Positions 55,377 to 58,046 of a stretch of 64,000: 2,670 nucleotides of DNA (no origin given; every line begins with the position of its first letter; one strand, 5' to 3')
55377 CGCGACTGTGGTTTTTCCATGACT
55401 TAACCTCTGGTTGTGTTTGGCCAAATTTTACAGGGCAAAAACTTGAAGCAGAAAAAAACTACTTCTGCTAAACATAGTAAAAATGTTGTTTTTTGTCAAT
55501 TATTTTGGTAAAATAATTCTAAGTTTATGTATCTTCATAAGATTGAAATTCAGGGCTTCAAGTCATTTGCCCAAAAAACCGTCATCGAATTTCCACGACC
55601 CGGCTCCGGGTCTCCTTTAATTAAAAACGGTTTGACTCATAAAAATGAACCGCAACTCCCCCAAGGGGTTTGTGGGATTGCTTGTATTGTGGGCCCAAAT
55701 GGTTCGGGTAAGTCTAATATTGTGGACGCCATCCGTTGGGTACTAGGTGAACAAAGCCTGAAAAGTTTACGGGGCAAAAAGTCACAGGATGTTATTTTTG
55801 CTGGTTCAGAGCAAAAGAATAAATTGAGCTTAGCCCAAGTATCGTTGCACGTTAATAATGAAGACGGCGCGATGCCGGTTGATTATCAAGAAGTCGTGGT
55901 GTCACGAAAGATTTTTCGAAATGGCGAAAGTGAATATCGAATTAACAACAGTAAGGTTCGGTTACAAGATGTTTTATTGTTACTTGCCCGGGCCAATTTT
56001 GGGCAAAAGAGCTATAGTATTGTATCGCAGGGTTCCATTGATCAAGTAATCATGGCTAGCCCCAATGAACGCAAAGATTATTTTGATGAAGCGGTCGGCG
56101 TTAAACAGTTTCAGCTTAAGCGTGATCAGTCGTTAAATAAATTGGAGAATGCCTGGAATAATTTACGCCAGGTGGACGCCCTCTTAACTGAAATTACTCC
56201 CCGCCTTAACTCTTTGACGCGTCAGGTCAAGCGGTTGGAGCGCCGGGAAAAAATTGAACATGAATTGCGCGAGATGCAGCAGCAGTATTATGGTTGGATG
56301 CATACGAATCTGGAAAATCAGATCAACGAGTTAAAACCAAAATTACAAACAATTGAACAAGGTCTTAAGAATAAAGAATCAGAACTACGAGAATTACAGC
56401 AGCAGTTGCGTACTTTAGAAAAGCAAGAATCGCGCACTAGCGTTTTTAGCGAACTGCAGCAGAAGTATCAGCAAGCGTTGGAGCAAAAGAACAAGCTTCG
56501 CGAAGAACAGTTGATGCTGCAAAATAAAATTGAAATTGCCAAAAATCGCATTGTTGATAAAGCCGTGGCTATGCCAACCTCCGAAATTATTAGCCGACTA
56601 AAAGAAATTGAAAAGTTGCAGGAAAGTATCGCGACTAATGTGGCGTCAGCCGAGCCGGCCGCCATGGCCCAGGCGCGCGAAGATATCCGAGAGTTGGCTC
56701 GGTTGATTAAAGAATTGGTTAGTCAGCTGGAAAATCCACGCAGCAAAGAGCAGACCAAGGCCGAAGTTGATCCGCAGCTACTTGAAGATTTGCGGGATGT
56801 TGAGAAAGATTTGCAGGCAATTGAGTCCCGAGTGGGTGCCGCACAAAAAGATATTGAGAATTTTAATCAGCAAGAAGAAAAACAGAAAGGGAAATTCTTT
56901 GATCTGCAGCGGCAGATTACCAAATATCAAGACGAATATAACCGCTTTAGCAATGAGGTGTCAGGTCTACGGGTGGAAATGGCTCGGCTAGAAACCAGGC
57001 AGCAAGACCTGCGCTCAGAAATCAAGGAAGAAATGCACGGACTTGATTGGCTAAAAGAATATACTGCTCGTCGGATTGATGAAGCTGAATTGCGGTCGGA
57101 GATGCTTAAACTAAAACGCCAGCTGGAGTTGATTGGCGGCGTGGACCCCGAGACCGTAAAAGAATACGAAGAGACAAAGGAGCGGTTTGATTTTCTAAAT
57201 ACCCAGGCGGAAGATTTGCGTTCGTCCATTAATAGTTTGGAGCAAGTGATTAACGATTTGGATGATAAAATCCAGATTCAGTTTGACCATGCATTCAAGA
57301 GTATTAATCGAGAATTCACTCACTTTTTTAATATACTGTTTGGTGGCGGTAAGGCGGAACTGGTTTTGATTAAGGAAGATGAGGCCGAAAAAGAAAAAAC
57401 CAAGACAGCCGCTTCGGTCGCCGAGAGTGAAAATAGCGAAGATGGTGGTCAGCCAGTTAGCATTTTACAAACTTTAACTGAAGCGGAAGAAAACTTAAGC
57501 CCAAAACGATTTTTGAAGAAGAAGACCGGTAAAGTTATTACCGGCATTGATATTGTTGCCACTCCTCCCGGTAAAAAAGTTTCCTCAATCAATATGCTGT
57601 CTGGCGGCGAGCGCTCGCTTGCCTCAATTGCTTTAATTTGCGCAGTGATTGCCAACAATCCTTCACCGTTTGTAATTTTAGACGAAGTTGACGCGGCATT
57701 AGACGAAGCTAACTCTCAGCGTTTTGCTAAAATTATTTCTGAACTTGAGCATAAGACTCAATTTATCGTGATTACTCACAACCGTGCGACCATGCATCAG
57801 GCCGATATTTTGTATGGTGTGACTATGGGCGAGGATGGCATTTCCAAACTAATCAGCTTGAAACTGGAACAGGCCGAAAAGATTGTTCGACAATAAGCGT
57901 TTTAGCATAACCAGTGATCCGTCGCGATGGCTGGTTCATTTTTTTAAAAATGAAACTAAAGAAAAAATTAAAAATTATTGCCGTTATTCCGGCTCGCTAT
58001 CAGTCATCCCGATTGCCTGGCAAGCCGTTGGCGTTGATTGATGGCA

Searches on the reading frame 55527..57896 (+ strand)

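Call 22: search_protein_families(library=ncbifam, proteins=[window:55527-57896:+], max_evalue=0.00001)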
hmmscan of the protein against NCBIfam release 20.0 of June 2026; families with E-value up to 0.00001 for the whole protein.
window:55527-57896:+ (789 aa): 33 families (the best 25 are shown)
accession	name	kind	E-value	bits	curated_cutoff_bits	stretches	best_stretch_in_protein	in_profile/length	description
TIGR02168.1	SMC_prok_B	equivalog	2.8e-185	618.3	567.35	3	50-507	24-480/1181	chromosome segregation protein SMC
TIGR02169.1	SMC_prok_A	equivalog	3.1e-99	333.2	729.4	3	50-300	24-274/1165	chromosome segregation protein SMC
NF045487.1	ASRP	equivalog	2.6e-27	95.7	300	1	50-531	15-467/593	archaea-specific SMC-related protein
NF002244.0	PRK01156.1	equivalog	4.6e-17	61.4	847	2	49-309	23-280/895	DNA double-strand break repair ATPase Rad50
NF041034.1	Rad50_Sulf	equivalog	1.8e-15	55.9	1000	0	681-762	771-854/872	DNA double-strand break repair ATPase Rad50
NF045780.1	TrlF_fam_ATP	equivalog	2.4e-15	56.4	350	1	53-571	313-787/944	TrlF family AAA-like ATPase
NF002572.0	PRK02224.1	equivalog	5.3e-14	51.5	1087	1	50-501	24-444/888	DNA double-strand break repair ATPase Rad50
TIGR00634.1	recN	equivalog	1.1e-13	51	407.85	2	50-252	23-216/563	DNA repair protein RecN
NF003034.1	PRK03918.1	equivalog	1.1e-13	50.2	700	1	202-578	191-558/878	DNA double-strand break repair ATPase Rad50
NF041035.1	Rad50_Halo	equivalog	3.6e-10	38.9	1000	0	421-580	200-363/883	DNA double-strand break repair ATPase Rad50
NF040873.1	AztA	equivalog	2.9e-09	36.7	220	0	687-760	116-186/191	zinc ABC transporter ATP-binding protein AztA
TIGR00611.2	recf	equivalog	3e-09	36.5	172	1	51-304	23-253/339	DNA replication/repair protein RecF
TIGR00618.1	sbcc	subfamily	5.3e-09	34.6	478.5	1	45-253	26-238/1043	exonuclease subunit SbcC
TIGR04523.1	Mplasa_alph_rch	subfamily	9.1e-09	33.8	270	0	451-595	317-461/745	helix-rich protein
NF010178.0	PRK13657.1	equivalog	1.3e-08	33.8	733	1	689-763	470-540/588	glucan ABC transporter ATP-binding protein/ permease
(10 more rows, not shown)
